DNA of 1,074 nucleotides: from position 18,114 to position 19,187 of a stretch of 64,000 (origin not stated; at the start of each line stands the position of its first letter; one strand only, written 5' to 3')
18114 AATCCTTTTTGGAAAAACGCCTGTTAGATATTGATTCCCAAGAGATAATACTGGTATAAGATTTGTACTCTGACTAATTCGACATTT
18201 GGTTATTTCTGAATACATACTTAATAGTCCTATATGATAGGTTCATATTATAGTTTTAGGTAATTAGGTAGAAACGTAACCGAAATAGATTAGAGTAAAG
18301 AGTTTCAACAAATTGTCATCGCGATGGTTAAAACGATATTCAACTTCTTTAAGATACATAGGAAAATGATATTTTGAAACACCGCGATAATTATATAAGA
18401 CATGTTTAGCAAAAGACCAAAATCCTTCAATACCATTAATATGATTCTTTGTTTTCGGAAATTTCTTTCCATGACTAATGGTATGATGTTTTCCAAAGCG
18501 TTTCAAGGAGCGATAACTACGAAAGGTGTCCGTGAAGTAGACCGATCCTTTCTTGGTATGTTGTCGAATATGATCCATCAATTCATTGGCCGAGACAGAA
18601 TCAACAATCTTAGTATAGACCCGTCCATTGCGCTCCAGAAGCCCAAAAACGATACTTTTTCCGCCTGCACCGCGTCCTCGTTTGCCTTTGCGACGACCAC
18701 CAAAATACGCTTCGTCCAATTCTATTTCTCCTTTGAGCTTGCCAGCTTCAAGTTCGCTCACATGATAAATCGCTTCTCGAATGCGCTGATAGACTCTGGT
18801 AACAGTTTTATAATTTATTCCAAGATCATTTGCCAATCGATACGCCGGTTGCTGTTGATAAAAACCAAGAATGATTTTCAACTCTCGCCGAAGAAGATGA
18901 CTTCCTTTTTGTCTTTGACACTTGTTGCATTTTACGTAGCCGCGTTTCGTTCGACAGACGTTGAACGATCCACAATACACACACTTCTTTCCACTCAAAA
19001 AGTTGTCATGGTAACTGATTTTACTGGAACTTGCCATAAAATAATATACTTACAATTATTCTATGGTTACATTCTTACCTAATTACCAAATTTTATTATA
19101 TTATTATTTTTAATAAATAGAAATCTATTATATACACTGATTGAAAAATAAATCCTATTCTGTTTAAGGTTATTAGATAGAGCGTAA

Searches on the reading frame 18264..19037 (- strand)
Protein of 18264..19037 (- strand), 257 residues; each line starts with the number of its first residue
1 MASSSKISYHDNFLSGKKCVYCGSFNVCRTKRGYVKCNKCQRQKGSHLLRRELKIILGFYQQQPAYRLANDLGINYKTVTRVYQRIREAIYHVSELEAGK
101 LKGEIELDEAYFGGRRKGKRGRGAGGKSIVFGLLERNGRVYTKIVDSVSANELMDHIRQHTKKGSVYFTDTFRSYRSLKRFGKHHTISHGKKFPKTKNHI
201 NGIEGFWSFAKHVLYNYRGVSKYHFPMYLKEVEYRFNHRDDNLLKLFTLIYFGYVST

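Call 10: search_protein_families(library=pfam, proteins=[window:18264-19037:-], max_evalue=0.01)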
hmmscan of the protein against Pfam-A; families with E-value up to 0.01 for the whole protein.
window:18264-19037:- (257 aa): 1 family
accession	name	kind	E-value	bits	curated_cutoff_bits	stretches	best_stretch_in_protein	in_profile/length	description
PF12762.13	DDE_Tnp_IS1595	-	3.4e-32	112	27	1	100-237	1-153/153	ISXO2-like transposase domain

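Call 31: find_encoding_contigs(protein=window:18264-19037:-, flank=3000, max_places=10)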
Protein window:18264-19037:- (257 aa): no gene with exactly this product is on record in the collection.

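Call 33: list_cluster_members(proteins=[P0004, window:18264-19037:-, window:19553-20419:-])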
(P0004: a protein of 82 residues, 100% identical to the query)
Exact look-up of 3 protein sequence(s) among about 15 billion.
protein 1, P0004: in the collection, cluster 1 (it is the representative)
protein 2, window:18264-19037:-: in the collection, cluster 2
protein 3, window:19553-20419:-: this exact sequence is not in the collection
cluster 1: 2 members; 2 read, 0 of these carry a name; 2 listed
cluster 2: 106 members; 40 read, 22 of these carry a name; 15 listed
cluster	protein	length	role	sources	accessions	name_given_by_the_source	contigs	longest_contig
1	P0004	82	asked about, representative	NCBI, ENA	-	-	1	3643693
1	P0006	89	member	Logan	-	-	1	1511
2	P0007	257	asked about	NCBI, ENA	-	-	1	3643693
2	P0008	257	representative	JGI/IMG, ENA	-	-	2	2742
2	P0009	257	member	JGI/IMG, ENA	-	transposase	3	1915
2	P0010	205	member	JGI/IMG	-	transposase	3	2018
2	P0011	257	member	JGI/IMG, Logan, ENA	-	transposase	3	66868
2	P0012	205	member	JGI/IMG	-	transposase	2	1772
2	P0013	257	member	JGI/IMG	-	transposase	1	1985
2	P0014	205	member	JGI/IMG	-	transposase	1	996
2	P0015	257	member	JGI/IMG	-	transposase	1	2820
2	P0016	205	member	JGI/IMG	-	transposase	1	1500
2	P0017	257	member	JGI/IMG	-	transposase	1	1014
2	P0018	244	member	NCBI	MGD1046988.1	MAG: IS1595 family transposase [Bacteroidota bacterium]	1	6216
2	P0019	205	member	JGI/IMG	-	transposase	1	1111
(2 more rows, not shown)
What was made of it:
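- On IS1595-family insertion sequence: A member of its 90%-identity cluster is named 'IS1595 family transposase' by NCBI (call 33).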

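Call 34: find_encoding_contigs(protein=P0006, flank=3000, max_places=5)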
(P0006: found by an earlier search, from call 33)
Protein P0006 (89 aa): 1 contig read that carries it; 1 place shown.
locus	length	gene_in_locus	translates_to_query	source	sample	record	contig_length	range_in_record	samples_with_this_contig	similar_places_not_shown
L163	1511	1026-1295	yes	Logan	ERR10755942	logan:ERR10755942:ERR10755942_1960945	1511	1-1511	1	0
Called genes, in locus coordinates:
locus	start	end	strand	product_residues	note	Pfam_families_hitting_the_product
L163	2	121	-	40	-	?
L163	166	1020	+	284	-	PF00571:CBS, PF03471:CorC_HlyC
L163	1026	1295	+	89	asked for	-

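Call 35: find_encoding_contigs(protein=P0011, flank=1500, max_places=10)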
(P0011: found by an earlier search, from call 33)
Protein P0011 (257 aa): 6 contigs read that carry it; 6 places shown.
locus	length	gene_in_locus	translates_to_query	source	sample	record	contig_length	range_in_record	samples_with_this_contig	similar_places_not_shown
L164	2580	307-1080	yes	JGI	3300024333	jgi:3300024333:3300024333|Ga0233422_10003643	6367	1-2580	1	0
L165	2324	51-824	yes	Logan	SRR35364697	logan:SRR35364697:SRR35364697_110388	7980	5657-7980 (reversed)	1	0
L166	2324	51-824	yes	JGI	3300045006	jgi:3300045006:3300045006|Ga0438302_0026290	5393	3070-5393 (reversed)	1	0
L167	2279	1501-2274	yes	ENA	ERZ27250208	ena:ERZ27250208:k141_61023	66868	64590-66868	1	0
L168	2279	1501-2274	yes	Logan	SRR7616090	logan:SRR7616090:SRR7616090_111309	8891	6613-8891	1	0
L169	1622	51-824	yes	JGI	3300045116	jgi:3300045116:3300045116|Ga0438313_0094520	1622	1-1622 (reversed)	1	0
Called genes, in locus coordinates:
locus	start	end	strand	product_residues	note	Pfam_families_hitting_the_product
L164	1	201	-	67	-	?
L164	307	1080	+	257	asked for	PF12762:DDE_Tnp_IS1595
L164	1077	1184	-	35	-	-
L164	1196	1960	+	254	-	PF22842:Pel9A-like_beta_helix (weak)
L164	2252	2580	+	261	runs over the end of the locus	-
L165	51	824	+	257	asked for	PF12762:DDE_Tnp_IS1595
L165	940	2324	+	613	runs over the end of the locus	PF22842:Pel9A-like_beta_helix (weak), PF05048:NosD, PF13229:Beta_helix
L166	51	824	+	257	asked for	PF12762:DDE_Tnp_IS1595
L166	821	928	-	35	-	-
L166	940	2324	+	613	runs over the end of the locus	PF22842:Pel9A-like_beta_helix (weak), PF05048:NosD, PF13229:Beta_helix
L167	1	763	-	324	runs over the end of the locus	-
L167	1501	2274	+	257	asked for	PF12762:DDE_Tnp_IS1595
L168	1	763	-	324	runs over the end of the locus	-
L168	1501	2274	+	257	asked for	PF12762:DDE_Tnp_IS1595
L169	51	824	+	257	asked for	PF12762:DDE_Tnp_IS1595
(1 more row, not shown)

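Call 57: search_protein_families(library=pfam, proteins=[window:18264-19037:-], max_evalue=5)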
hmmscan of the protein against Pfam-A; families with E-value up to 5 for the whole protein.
window:18264-19037:- (257 aa): 6 families
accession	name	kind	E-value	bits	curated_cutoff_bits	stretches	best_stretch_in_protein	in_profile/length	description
PF12762.13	DDE_Tnp_IS1595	-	3.4e-32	112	27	1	100-237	1-153/153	ISXO2-like transposase domain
PF08792.16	A2L_zn_ribbon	-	0.16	12.1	22.9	1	17-41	4-28/33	A2L zinc ribbon domain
PF13384.12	HTH_23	-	0.17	12.2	24.6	1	49-87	4-42/50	Homeodomain-like domain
PF18114.7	Suv3_N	-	0.23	12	24.2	1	46-98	23-76/116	Suv3 helical N-terminal domain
PF22109.2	Zn_ribbon_tTFIIB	-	0.56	10.6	28.6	1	15-40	8-35/40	Transcription factor IIB, zinc ribbon, Trypanosome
PF12760.12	Zn_ribbon_IS1595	-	2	8.9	25.4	1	16-43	18-46/46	Transposase zinc-ribbon domain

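Call 58: search_protein_families(library=ncbifam, proteins=[window:18264-19037:-], max_evalue=0.001)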
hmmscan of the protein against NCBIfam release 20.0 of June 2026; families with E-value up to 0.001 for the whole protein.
window:18264-19037:- (257 aa): 2 families
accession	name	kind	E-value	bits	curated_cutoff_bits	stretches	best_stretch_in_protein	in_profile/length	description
NF033547.1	transpos_IS1595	equivalog_domain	2.6e-48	164.7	75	1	54-239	11-215/215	IS1595 family transposase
NF048019.1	IS256_Zn_var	equivalog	4.1e-05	23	150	0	29-113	14-98/304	IS256 family transposase, variant Zn-binding type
